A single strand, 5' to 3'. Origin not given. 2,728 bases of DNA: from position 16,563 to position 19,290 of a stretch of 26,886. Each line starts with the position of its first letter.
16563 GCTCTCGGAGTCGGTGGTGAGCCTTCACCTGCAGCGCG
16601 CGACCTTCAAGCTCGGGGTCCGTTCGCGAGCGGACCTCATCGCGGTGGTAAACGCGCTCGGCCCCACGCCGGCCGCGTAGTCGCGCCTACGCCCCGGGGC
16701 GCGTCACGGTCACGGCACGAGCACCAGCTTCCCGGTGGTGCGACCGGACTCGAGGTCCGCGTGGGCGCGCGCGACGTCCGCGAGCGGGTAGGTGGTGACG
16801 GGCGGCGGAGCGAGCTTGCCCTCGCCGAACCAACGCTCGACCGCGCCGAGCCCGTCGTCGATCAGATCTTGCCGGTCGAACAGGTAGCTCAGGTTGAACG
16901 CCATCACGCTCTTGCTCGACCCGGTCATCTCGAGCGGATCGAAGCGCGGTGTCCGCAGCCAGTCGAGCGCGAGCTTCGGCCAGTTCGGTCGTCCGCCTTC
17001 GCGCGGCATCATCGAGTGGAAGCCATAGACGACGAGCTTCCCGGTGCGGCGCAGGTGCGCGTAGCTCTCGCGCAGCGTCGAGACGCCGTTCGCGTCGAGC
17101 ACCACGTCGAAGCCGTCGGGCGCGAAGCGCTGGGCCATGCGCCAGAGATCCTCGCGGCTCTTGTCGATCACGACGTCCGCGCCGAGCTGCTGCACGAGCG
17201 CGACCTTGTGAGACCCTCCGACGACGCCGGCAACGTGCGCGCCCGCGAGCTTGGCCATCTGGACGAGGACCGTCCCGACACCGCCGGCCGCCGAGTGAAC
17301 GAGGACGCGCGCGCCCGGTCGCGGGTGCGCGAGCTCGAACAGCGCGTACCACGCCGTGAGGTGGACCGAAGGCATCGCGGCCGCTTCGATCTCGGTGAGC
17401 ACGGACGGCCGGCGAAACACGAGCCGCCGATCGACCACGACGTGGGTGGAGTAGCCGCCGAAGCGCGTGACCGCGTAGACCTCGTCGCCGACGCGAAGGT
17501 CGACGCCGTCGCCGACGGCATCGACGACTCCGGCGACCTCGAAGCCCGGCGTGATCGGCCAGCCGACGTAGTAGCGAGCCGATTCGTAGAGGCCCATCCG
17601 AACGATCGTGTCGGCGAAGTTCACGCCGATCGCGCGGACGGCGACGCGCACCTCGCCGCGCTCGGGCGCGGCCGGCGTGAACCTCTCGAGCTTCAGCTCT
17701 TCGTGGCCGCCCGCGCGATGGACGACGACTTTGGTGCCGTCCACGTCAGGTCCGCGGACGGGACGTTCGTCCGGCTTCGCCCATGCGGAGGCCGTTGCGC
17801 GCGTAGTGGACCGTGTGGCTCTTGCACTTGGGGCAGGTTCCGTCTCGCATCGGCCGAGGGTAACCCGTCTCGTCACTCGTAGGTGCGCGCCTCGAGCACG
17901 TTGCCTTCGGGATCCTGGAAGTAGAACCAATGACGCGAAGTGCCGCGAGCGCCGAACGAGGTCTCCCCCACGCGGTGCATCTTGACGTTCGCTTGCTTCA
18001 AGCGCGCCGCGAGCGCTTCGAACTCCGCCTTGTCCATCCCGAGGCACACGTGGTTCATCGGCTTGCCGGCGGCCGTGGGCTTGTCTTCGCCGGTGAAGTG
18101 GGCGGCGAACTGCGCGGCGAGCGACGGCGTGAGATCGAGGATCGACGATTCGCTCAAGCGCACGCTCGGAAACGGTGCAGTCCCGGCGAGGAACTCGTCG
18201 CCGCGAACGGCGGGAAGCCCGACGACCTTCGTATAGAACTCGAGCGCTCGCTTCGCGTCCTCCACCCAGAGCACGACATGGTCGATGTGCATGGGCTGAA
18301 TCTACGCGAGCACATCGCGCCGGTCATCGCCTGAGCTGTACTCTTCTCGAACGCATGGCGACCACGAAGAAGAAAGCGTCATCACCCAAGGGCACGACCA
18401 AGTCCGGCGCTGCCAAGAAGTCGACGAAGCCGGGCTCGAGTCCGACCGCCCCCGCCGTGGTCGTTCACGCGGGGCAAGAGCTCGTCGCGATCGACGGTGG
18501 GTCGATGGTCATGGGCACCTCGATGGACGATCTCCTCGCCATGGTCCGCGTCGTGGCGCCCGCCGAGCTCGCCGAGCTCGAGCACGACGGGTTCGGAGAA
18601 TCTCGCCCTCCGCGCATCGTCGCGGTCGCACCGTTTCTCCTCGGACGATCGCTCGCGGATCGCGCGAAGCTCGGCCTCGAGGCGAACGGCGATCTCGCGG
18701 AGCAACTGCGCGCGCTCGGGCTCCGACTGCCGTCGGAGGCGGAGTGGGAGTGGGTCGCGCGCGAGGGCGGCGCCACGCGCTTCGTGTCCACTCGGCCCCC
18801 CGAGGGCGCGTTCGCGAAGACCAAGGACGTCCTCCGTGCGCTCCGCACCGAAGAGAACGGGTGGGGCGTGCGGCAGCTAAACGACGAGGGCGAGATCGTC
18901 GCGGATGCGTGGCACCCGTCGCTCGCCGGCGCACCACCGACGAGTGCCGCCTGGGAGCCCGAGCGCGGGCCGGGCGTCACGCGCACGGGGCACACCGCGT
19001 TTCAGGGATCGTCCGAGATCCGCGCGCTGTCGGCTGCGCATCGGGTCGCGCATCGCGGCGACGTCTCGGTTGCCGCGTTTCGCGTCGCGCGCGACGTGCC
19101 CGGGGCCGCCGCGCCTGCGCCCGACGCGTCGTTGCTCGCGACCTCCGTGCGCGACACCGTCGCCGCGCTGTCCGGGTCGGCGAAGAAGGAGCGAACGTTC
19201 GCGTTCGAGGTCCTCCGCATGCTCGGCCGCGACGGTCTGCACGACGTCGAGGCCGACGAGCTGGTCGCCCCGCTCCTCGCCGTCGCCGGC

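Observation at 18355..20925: FGE-sulfatase domain fused to a long HEAT-like solenoid with a histone-H1-like Lys-rich N-tail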

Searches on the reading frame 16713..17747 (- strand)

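Call 73: search_protein_families(library=pfam, proteins=[window:16713-17747:-], max_evalue=0.001)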
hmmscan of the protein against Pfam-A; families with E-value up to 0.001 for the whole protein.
window:16713-17747:- (345 aa): 3 families
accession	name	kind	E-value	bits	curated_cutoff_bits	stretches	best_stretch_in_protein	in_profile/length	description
PF13602.12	ADH_zinc_N_2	-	3.2e-24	86.8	27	1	188-343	1-134/134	Zinc-binding dehydrogenase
PF00107.32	ADH_zinc_N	-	4.9e-21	75.5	31.8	1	156-245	1-91/129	Zinc-binding dehydrogenase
PF08240.17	ADH_N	-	3.5e-12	46.9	23.5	1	30-112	2-101/104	Alcohol dehydrogenase GroES-like domain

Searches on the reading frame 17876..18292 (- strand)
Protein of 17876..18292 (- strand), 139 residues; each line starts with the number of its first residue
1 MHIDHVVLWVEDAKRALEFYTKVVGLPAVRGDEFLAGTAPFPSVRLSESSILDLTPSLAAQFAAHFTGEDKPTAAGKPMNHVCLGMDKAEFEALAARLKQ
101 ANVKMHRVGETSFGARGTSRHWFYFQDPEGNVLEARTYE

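Call 73: search_protein_families(library=pfam, proteins=[window:17876-18292:-], max_evalue=0.001)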
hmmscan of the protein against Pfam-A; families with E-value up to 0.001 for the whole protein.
window:17876-18292:- (139 aa): 3 families
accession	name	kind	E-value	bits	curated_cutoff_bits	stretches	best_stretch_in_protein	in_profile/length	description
PF00903.31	Glyoxalase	-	8.5e-13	49.2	20.6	1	2-134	1-120/121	Glyoxalase/Bleomycin resistance protein/Dioxygenase superfamily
PF13669.12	Glyoxalase_4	-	1.7e-06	28.7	27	1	4-106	1-94/109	Glyoxalase/Bleomycin resistance protein/Dioxygenase superfamily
PF18029.7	Glyoxalase_6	-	0.00068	20.7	23.6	0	6-133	2-103/106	Glyoxalase-like domain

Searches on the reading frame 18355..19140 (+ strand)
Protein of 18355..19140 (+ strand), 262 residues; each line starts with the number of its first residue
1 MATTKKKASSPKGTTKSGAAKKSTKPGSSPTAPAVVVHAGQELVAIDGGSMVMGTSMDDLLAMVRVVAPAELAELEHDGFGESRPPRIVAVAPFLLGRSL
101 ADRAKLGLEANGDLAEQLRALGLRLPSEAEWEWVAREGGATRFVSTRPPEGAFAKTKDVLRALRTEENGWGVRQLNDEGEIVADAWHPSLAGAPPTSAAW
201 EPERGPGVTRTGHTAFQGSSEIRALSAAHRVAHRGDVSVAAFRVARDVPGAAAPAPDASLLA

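Call 46: search_solved_structures(query=A4, max_evalue=0.01, show_alignments=3)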
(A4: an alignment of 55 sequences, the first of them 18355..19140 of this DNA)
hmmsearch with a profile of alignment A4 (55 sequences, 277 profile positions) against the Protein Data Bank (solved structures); distinct sequences matched with E-value up to 0.01: 23.
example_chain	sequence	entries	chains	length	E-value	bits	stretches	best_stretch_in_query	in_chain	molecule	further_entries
5hha_A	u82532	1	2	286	3.8e-19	72.2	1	102-240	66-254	PvdO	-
5nxl_A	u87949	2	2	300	5.6e-12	48.7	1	103-272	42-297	Non-specific serine/threonine protein kinase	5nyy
6s07_A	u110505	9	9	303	1.7e-11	47.1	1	103-272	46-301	Formylglycine-generating enzyme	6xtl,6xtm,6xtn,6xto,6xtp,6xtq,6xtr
7spq_A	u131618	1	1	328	2.3e-10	43.4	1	81-217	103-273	Serine/threonine kinase ToxD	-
6muj_A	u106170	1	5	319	4.1e-10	42.6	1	102-272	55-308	Formylglycine-generating enzyme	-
2q17_A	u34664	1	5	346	6e-10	42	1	102-272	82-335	formylglycine generating enzyme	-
2y3c_A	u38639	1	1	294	6.1e-09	38.7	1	105-210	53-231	TREPONEMA DENTICOLA VARIABLE PROTEIN 1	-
31dc_A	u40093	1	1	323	9.1e-08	34.8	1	134-273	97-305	Formylglycine-generating enzyme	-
2aft_X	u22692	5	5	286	1.2e-07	34.5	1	134-273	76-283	Sulfatase modifying factor 1 | Sulfatase-modifying factor 1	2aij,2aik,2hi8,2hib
8aru_A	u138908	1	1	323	1.2e-07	34.4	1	134-273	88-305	Formylglycine-generating enzyme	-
1y1e_X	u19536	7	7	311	2.1e-07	33.7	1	134-273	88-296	C-alpha-formyglycine-generating enzyme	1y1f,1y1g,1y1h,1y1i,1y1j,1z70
5ssy_A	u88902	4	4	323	2.1e-07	33.6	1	134-273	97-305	Formylglycine-generating enzyme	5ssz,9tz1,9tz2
5ssx_A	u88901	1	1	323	3.3e-07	33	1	134-273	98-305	Formylglycine-generating enzyme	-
2aii_X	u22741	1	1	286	3.8e-07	32.8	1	134-273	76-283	Sulfatase modifying factor 1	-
2afy_X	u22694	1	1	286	5.3e-07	32.3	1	134-273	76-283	Sulfatase modifying factor 1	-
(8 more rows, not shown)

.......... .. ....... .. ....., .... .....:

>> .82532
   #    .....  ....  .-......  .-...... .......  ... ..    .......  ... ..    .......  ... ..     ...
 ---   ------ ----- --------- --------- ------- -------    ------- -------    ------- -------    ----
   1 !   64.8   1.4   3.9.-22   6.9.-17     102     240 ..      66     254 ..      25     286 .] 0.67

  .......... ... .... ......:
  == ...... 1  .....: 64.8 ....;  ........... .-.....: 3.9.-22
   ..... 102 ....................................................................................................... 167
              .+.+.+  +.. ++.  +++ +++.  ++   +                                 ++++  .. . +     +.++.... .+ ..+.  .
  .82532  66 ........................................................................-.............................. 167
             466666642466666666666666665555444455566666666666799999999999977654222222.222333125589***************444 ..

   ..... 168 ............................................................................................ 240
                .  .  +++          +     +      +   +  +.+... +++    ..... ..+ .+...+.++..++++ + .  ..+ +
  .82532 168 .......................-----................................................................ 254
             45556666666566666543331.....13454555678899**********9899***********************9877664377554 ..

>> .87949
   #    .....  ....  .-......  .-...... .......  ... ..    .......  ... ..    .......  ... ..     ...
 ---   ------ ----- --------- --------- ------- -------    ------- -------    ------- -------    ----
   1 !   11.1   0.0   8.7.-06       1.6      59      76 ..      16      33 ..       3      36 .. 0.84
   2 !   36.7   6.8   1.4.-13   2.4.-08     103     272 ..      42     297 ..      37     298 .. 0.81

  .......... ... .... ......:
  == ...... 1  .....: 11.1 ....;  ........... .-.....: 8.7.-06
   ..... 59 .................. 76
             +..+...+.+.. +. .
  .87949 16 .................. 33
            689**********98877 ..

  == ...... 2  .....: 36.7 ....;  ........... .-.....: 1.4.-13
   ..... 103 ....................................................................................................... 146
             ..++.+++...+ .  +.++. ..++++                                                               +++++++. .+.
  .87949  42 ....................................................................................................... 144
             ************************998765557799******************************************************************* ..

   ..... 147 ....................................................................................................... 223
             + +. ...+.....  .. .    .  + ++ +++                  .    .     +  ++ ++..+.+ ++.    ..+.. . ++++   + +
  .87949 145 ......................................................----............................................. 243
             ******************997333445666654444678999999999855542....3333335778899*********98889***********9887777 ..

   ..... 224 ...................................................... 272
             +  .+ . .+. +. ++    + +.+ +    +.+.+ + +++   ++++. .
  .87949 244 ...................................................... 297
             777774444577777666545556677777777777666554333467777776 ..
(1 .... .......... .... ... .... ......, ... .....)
